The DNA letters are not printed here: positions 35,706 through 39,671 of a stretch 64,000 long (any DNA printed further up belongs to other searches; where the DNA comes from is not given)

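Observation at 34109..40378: Compact four-gene SMC/kleisin/Toprim operon: a divergent Wadjet (JetABCD / MksBEFG)-like system inserted between queA and purD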

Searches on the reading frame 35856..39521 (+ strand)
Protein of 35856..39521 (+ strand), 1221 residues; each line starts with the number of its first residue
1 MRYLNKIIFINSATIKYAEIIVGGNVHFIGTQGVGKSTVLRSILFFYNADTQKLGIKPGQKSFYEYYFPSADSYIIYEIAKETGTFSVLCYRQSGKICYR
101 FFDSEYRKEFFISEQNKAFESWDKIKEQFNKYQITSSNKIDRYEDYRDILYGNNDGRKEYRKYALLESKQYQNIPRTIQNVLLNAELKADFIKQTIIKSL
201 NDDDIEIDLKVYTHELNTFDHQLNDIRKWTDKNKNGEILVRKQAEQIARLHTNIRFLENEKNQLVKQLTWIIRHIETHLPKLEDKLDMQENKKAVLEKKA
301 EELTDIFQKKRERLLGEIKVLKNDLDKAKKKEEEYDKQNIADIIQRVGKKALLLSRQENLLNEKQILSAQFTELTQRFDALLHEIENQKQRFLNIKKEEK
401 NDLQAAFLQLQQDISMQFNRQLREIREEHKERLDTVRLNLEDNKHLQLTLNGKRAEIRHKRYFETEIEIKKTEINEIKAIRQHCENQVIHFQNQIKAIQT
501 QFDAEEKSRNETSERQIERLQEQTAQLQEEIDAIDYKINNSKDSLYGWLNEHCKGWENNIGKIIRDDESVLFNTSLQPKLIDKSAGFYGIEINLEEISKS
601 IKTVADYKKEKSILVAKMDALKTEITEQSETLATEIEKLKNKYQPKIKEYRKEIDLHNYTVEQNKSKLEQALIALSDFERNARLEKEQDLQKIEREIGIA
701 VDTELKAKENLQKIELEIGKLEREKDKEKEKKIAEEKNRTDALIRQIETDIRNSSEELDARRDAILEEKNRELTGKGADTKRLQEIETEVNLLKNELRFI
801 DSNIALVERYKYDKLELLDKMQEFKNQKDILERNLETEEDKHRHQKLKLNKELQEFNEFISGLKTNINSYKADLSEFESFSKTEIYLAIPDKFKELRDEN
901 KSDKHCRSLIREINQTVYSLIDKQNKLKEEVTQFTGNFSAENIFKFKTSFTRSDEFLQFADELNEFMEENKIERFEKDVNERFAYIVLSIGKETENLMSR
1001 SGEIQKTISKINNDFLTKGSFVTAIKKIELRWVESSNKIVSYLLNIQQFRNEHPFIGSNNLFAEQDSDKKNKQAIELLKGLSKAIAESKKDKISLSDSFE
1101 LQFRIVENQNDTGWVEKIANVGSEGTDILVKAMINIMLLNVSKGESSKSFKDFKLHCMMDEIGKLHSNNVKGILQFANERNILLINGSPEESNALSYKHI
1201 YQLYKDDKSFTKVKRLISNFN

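Call 3: search_protein_families(library=pfam, proteins=[window:35856-39521:+], max_evalue=1)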
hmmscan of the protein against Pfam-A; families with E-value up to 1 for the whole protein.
window:35856-39521:+ (1221 aa): 5 families
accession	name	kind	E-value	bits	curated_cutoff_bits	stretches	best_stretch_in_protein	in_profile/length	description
PF12128.14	DUF3584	-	2.9e-56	191.2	31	1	18-1199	12-1185/1191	Protein of unknown function (DUF3584)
PF07728.20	AAA_5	-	0.02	15.3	22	0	26-50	2-27/139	AAA domain (dynein-related subfamily)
PF13401.12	AAA_22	-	0.22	12.3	27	0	28-82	10-57/130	AAA domain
PF00005.33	ABC_tran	-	0.23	12.5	25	1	23-57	11-45/137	ABC transporter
PF08227.16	DASH_Hsk3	-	0.81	10.6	24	0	514-532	1-19/45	DASH complex subunit Hsk3 like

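Call 4: search_protein_families(library=padloc, proteins=[window:35856-39521:+], max_evalue=1)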
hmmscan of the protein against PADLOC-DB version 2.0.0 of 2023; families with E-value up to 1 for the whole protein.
window:35856-39521:+ (1221 aa): 1 family
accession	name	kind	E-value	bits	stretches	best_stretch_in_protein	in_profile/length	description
PDLC00503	JetC1|JetC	-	9.9e-05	18.6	1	1-43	1-43/1146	DUF3584 domain; MukB-like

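Call 5: search_protein_families(library=ncbifam, proteins=[window:35856-39521:+], max_evalue=1)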
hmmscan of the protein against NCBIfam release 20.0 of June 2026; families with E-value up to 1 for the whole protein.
window:35856-39521:+ (1221 aa): 2 families
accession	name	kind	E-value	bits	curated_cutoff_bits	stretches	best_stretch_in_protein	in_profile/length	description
NF052682.1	morpho_FcmC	equivalog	0.00063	20.1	90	1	478-533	59-114/159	filament morphology membrane protein FcmC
TIGR02324.1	CP_lyasePhnL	equivalog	0.042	13.3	256.3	1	21-57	32-68/224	phosphonate C-P lyase system protein PhnL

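Call 8: search_solved_structures(query=window:35856-39521:+, max_evalue=1)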
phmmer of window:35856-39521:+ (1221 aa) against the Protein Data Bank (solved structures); distinct sequences matched with E-value up to 1: 0.

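Call 50: search_dna_similar(query=window:35856-39521:+, collection=plasmids, mode=protein, max_evalue=0.00001, max_rows=25)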
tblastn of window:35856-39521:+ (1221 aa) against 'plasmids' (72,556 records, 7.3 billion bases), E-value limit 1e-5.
Records with a match: 20; places in all: 20; records where one place covers at least 80% of the query: 5.
Best place of each record, by identity: <60% 20.
By first word of the organism name: Persicobacter 4; Pseudomonas 3; Acinetobacter 3; Phocaeicola 2; Parabacteroides 1; Bacteroides 1; Enterobacter 1; Vibrio 1; Aromatoleum 1; Ralstonia 1; and 2 more.
By predicted mobility (MOB-suite, as given by PLSDB): non-mobilizable 15; conjugative 3; mobilizable 2.
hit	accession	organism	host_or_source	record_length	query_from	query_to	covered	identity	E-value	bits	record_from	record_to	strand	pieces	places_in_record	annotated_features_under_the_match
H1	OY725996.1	Phocaeicola massiliensis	-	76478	1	1221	100%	37.3%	0e+0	683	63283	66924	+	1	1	record has no annotation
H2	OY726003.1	Phocaeicola massiliensis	-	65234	1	1218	100%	35.0%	0e+0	644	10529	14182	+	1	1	record has no annotation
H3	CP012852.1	Persicobacter sp. JZB09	cell culture,soil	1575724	1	1221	100%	34.2%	0e+0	602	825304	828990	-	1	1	none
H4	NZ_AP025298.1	Persicobacter psychrovividus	-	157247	1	1219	100%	32.6%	2e-180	598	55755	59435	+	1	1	ATP-binding protein | hypothetical protein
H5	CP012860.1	Persicobacter sp. JZB09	cell culture,soil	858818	2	1207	99%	27.1%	2e-117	411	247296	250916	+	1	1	record has no annotation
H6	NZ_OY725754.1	Parabacteroides distasonis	-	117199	494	1221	60%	35.7%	6e-110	389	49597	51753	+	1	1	ATP-binding protein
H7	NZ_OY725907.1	Bacteroides finegoldii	-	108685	1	647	53%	33.8%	2e-96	348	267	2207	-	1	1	hypothetical protein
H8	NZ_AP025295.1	Persicobacter psychrovividus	-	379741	516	1207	57%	26.0%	1e-63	246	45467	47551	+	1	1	ATP-binding protein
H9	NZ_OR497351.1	Enterobacter hormaechei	-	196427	4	284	23%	23.9%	2e-8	67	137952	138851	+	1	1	ATP-binding protein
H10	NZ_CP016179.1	Vibrio breoganii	Bacterial isolate,Filtered Seawater, ...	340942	4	236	19%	26.9%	3e-13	83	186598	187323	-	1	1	ATP-binding protein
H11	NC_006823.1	Aromatoleum aromaticum EbN1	-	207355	3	221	18%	26.3%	8e-12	78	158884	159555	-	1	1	ATP-binding protein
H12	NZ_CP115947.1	Ralstonia solanacearum MolK2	Musa sp.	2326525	6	197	16%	26.1%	8e-8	65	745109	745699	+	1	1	record has no annotation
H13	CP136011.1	Pseudomonas sp. FeN3W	cell culture,marine sediment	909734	23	153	11%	33.6%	5e-7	62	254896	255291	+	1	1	ATP-binding protein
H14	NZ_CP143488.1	Pseudomonas silesiensis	single cell,landfill for plastics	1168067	4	150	12%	29.6%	2e-13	83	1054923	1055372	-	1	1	record has no annotation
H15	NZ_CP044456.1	Acinetobacter indicus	pigeon,stool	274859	24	150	10%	33.6%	2e-9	70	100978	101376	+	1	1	ATP-binding protein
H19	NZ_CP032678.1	Pseudomonas sp. Leaf58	Arabidopsis,whole organism,phyllosphere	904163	22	171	12%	25.0%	9e-8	65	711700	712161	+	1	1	ATP-binding protein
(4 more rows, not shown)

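Call 52: get_annotated_region(hit=H4, flank=8000)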
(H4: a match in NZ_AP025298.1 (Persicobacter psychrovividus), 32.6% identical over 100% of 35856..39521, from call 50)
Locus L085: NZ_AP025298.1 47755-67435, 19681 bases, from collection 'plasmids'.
description: Persicobacter psychrovividus strain NBRC 101262 plasmid pPP6, complete sequence
organism: Persicobacter psychrovividus (NCBI taxid 387638)
taxonomy: Bacteria; Bacteroidota; Cytophagia; Cytophagales; Persicobacteraceae; Persicobacter; Persicobacter psychrovividus
host: -; source: -; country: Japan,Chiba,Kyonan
typing (MOB-suite, as given by PLSDB): non-mobilizable
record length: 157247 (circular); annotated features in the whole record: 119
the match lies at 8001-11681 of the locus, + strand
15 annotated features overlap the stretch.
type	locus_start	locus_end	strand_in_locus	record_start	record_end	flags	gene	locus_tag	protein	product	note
CDS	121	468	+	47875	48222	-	mobC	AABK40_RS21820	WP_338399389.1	plasmid mobilization relaxosome protein MobC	-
CDS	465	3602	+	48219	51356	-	-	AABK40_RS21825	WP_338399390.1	relaxase/mobilization nuclease domain-containing protein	-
CDS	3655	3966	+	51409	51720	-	-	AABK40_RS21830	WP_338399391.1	type II toxin-antitoxin system HigB family toxin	-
CDS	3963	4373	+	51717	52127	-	-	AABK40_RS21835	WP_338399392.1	hypothetical protein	-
CDS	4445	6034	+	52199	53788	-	-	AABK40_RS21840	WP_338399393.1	AAA family ATPase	-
CDS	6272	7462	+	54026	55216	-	-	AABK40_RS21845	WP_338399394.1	hypothetical protein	-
CDS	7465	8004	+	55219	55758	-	-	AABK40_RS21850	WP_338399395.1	hypothetical protein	-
CDS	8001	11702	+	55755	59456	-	-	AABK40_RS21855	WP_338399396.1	ATP-binding protein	-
CDS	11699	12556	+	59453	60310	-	-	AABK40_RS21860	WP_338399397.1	hypothetical protein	-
CDS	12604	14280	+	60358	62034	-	-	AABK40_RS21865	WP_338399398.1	AAA family ATPase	-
CDS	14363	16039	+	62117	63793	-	-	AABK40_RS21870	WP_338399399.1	AAA family ATPase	-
CDS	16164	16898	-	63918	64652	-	-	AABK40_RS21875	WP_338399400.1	DUF2625 family protein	-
CDS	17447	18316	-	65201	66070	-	-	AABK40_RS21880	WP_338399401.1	SH3 domain-containing protein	-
CDS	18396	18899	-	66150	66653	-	-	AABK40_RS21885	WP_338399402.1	hypothetical protein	-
CDS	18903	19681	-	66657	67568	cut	-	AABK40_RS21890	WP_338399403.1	helix-turn-helix transcriptional regulator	GO:0006355 - regulation of DNA-templated transcription [Evidence IEA]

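Call 53: get_annotated_region(hit=H1, flank=8000)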
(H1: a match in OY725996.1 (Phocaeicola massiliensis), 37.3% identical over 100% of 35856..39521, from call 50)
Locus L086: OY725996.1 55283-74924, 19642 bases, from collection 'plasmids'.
description: Phocaeicola massiliensis strain Bacteroides massiliensis TSDC17.2-1.1 genome assembly, plasmid: 22
organism: Phocaeicola massiliensis (NCBI taxid 204516)
taxonomy: Bacteria; Bacteroidota; Bacteroidia; Bacteroidales; Bacteroidaceae; Phocaeicola; Phocaeicola massiliensis
host: -; source: -; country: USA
typing (MOB-suite, as given by PLSDB): non-mobilizable
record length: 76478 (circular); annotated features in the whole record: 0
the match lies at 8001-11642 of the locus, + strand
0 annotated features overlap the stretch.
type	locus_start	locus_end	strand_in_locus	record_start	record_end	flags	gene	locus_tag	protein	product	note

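Call 73: get_annotated_region(hit=H19, flank=7000)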
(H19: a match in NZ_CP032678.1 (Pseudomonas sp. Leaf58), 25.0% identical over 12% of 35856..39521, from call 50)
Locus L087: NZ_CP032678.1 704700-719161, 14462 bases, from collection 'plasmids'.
description: Pseudomonas sp. Leaf58 plasmid pBASL58, complete sequence
organism: Pseudomonas sp. Leaf58 (NCBI taxid 1736226)
taxonomy: Bacteria; Pseudomonadota; Gammaproteobacteria; Pseudomonadales; Pseudomonadaceae; Pseudomonas; Pseudomonas sp. Leaf58
host: -; source: Arabidopsis,whole organism,phyllosphere; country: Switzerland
typing (MOB-suite, as given by PLSDB): non-mobilizable; mating-pair formation MPF_I
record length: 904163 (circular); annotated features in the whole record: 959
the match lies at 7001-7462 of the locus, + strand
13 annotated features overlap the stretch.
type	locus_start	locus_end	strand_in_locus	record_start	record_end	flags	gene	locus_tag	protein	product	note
CDS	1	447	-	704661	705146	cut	-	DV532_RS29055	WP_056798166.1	hypothetical protein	-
CDS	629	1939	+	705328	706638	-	-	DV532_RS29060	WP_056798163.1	alpha/beta fold hydrolase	-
CDS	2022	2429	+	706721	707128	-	-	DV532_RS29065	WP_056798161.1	antitoxin Xre/MbcA/ParS toxin-binding domain-containing protein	-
CDS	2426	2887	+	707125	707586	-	-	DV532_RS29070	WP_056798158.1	RES family NAD+ phosphorylase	-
CDS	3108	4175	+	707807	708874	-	-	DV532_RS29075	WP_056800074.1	RNA-guided endonuclease TnpB family protein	-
CDS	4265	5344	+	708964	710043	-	-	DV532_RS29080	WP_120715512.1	hypothetical protein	-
CDS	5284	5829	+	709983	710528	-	-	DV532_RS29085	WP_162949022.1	hypothetical protein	-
CDS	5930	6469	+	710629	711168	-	-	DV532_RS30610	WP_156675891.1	hypothetical protein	-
CDS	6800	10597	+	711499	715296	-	-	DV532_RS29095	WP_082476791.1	ATP-binding protein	-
CDS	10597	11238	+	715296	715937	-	-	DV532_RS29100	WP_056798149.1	hypothetical protein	-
CDS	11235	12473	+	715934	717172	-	-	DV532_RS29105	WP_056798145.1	hypothetical protein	-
CDS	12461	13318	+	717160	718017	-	-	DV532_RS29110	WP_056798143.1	hypothetical protein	-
CDS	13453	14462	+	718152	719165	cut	-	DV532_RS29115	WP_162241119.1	Fic family protein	-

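Call 74: get_annotated_region(hit=H11, flank=7000)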
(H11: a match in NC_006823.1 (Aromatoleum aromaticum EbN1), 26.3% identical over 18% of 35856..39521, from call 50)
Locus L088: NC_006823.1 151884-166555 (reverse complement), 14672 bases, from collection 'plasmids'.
description: Aromatoleum aromaticum EbN1 plasmid 1, complete sequence
organism: Aromatoleum aromaticum EbN1 (NCBI taxid 76114)
taxonomy: Bacteria; Pseudomonadota; Betaproteobacteria; Rhodocyclales; Rhodocyclaceae; Aromatoleum; Aromatoleum aromaticum; Aromatoleum aromaticum EbN1
host: -; source: -; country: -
typing (MOB-suite, as given by PLSDB): non-mobilizable; mating-pair formation MPF_F
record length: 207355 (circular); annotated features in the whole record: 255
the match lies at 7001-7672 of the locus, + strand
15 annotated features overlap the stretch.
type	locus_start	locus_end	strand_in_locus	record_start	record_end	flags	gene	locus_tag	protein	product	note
CDS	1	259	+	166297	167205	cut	-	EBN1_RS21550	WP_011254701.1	HpcH/HpaI aldolase/citrate lyase family protein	-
CDS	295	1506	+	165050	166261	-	-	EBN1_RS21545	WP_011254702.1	TerD family protein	-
CDS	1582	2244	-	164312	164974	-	-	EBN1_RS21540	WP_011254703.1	Bax inhibitor-1/YccA family protein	-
CDS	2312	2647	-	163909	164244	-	-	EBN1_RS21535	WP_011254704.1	HPF/RaiA family ribosome-associated protein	-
CDS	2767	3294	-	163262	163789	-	-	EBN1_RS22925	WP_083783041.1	thermonuclease family protein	-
CDS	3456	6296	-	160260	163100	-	-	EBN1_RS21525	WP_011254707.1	DNA methyltransferase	-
CDS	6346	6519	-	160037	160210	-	-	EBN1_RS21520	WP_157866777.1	hypothetical protein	-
CDS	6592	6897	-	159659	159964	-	-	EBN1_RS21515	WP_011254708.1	hypothetical protein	-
CDS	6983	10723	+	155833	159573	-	-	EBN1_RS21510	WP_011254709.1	ATP-binding protein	-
CDS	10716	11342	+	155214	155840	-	-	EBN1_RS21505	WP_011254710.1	hypothetical protein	-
CDS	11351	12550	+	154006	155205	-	-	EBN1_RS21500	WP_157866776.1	hypothetical protein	-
CDS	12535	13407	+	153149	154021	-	-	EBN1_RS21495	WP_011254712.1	hypothetical protein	-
CDS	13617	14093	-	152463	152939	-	-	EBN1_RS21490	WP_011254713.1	hypothetical protein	-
CDS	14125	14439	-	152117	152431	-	-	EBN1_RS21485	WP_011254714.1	hypothetical protein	-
CDS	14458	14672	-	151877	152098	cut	-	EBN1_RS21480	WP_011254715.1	hypothetical protein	-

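Call 101: search_protein_families(library=pfam, proteins=[L087:6800-10597:+, L087:10597-11238:+, L087:11235-12473:+, L087:12461-13318:+], max_evalue=0.001)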
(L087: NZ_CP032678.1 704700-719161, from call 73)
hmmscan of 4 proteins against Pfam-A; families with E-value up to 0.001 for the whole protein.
L087:6800-10597:+ (1265 aa): 1 family
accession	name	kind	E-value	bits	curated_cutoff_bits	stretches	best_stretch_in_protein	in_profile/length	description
PF12128.14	DUF3584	-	1.3e-165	553.4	31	1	54-1234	2-1190/1191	Protein of unknown function (DUF3584)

L087:10597-11238:+ (213 aa): 1 family
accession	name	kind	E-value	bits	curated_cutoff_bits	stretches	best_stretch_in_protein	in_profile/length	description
PF21980.2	MksE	-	3.1e-09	37.8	27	1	4-181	3-152/163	Condensin complex protein MksE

L087:11235-12473:+ (412 aa): 0 families

L087:12461-13318:+ (285 aa): 2 families
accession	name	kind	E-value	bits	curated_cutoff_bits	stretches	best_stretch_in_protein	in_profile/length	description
PF23947.1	DUF7281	-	3.6e-19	69.5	27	1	99-277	3-176/183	Domain of unknown function (DUF7281)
PF21180.3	TOP6A-Spo11_Toprim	-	0.00018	22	24.1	1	142-218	3-79/170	Topoisomerase 6 subunit A/Spo11, Toprim domain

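Call 102: search_protein_families(library=padloc, proteins=[L085:6272-7462:+, L085:7465-8004:+, L085:8001-11702:+, L085:11699-12556:+], max_evalue=0.001)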
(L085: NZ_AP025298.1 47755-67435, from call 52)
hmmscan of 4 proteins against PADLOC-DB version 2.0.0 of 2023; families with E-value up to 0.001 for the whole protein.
L085:6272-7462:+ (396 aa): 0 families

L085:7465-8004:+ (179 aa): 0 families

L085:8001-11702:+ (1233 aa): 1 family
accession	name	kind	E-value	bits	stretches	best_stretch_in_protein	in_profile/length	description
PDLC00503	JetC1|JetC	-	0.00046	16.3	1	1-43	1-43/1146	DUF3584 domain; MukB-like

L085:11699-12556:+ (285 aa): 3 families
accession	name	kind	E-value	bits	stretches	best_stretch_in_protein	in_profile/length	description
PDLC00533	JetD1|JetD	-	8.9e-05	19.7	1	152-283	269-406/409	DUF2220; DUF3322; DUF2399 domain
PDLC00524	JetD1|JetD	-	0.00056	17.1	1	153-283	256-386/387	DUF2220; DUF3322; DUF2399 domain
PDLC00592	JetD3|JetD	-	0.00093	16.6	0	191-217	235-261/346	DUF2239; DUF2220 domain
